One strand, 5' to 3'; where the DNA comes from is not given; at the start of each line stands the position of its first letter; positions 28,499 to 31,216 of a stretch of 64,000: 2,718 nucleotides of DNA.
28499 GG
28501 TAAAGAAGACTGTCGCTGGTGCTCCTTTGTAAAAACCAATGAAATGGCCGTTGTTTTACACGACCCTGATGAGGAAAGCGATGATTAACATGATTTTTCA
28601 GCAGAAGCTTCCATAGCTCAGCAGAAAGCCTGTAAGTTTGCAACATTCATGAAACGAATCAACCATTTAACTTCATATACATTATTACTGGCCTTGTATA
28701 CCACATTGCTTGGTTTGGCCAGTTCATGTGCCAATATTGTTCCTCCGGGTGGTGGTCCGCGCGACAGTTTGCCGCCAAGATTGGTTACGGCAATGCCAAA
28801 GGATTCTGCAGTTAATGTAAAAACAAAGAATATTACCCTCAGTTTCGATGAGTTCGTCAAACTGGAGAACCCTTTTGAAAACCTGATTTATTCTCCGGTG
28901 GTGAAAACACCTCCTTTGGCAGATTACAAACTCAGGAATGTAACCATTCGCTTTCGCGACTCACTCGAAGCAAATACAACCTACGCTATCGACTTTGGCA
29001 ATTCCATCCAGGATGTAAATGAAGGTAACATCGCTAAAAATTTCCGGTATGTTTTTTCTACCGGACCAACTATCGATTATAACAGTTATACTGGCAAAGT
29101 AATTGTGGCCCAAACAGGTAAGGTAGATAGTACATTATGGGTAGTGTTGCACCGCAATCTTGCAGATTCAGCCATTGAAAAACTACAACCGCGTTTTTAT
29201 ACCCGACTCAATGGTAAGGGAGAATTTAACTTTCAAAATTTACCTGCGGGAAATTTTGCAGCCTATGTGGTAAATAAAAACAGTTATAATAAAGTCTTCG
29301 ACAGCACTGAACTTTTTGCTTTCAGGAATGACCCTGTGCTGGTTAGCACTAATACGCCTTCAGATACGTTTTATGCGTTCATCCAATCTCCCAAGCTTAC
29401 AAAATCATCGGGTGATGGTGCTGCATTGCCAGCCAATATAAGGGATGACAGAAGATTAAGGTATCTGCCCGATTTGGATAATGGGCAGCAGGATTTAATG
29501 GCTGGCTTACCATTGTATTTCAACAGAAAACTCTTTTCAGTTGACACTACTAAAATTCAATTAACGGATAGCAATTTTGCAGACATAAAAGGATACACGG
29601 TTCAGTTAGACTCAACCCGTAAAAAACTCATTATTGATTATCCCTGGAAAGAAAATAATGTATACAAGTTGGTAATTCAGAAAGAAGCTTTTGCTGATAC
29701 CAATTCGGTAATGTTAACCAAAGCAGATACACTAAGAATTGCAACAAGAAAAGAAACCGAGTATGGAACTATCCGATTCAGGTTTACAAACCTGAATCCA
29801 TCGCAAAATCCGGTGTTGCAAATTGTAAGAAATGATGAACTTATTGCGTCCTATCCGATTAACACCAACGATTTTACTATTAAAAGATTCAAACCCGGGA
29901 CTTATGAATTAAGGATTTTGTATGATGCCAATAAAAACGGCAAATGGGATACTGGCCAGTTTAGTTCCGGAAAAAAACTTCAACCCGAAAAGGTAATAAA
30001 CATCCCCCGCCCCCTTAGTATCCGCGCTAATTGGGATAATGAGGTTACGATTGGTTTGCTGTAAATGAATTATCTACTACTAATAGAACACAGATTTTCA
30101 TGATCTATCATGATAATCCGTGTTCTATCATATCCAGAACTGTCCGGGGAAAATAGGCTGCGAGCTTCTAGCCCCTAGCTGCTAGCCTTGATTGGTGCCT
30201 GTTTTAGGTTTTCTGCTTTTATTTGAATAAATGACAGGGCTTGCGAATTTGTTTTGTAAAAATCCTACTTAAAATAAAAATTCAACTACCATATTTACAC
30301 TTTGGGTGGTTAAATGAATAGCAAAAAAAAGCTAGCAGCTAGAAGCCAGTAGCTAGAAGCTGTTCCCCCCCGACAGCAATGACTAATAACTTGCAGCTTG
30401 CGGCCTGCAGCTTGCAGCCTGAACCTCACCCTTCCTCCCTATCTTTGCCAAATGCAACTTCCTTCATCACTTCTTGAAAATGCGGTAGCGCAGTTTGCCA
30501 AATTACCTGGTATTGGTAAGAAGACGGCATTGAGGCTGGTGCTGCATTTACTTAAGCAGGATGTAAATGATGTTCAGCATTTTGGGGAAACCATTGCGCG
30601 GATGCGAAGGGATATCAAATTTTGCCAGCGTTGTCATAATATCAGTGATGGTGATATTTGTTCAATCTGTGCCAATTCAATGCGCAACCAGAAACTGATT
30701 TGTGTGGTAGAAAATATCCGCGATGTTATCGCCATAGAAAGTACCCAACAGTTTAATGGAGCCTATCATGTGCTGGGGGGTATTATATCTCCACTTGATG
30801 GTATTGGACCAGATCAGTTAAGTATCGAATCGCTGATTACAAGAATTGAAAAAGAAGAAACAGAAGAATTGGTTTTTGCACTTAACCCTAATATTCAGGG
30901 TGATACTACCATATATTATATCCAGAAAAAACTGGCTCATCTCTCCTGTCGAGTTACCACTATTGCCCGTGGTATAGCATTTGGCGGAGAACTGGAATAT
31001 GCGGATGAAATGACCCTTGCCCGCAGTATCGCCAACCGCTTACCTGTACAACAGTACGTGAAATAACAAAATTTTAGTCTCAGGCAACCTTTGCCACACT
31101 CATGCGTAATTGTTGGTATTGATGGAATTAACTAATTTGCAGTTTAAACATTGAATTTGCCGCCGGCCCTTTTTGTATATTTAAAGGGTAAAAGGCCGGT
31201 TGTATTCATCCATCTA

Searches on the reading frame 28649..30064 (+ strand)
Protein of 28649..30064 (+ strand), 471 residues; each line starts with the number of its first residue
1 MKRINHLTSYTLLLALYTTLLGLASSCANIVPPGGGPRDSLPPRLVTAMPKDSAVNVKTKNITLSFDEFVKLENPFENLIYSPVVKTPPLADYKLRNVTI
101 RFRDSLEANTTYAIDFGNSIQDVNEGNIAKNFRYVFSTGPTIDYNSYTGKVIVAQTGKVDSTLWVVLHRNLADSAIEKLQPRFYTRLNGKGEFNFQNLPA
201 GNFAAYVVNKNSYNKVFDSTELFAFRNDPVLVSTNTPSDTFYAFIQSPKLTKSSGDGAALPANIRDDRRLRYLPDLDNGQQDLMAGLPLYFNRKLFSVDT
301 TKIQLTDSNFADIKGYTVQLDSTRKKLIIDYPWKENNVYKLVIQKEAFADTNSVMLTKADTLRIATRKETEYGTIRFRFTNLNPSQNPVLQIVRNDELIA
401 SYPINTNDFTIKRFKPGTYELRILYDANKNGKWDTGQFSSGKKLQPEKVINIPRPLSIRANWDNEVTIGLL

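Call 20: search_protein_families(library=ncbifam, proteins=[window:28649-30064:+])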
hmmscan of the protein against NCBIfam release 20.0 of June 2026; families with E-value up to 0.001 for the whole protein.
window:28649-30064:+ (471 aa): 0 families

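Call 70: search_protein_families(library=pfam, proteins=[window:28649-30064:+], max_evalue=0.00001)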
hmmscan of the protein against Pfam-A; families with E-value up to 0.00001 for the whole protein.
window:28649-30064:+ (471 aa): 2 families
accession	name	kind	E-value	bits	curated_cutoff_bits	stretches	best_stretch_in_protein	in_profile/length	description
PF13205.12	Big_5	-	1.5e-19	71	23.6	1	39-138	1-105/105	Bacterial Ig-like domain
PF09912.14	DUF2141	-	2.7e-07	31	24.4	0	406-438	43-75/112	Uncharacterized protein conserved in bacteria (DUF2141)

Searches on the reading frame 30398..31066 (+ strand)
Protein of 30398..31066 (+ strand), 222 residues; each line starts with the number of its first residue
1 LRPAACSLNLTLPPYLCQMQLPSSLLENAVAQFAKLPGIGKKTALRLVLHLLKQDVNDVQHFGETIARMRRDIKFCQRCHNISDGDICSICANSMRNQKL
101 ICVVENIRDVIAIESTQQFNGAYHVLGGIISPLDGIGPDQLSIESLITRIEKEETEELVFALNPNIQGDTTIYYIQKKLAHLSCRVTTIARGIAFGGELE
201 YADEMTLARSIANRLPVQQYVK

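Call 20: search_protein_families(library=ncbifam, proteins=[window:30398-31066:+])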
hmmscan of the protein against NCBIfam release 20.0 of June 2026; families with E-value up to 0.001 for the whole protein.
window:30398-31066:+ (222 aa): 2 families
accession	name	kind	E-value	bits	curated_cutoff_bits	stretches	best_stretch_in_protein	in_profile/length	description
TIGR00615.1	recR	equivalog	4.4e-70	235.2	162.55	1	25-214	6-195/196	recombination mediator RecR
TIGR00084.2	ruvA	equivalog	0.00029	20.5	85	1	26-53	105-132/202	Holliday junction branch migration protein RuvA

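Call 23: find_encoding_contigs(protein=window:30398-31066:+, flank=10000, max_places=6)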
Protein window:30398-31066:+ (222 aa): 4 contigs read that carry it; 3 places shown.
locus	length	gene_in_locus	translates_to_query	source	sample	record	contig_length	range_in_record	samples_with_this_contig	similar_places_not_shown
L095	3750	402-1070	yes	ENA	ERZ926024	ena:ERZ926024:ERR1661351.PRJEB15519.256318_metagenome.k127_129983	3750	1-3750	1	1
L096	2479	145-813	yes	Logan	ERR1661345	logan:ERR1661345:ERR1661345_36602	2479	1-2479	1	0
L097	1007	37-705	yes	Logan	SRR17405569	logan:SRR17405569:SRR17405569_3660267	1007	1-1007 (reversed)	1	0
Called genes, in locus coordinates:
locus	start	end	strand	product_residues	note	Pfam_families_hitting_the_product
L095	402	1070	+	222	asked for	PF21176:RecR_HhH, PF02132:RecR_ZnF, PF01751:Toprim, PF13662:Toprim_4, PF21175:RecR_C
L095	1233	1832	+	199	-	PF12869:tRNA_anti-like, PF13396:PLDc_N (weak)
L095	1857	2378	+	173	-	PF04264:YceI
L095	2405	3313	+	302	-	PF19089:DUF5777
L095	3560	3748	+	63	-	?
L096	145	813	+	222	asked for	PF21176:RecR_HhH, PF02132:RecR_ZnF, PF01751:Toprim, PF13662:Toprim_4, PF21175:RecR_C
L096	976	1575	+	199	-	PF12869:tRNA_anti-like, PF13396:PLDc_N (weak)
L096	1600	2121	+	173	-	PF04264:YceI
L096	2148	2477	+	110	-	?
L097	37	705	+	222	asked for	PF21176:RecR_HhH, PF02132:RecR_ZnF, PF01751:Toprim, PF13662:Toprim_4, PF21175:RecR_C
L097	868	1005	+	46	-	?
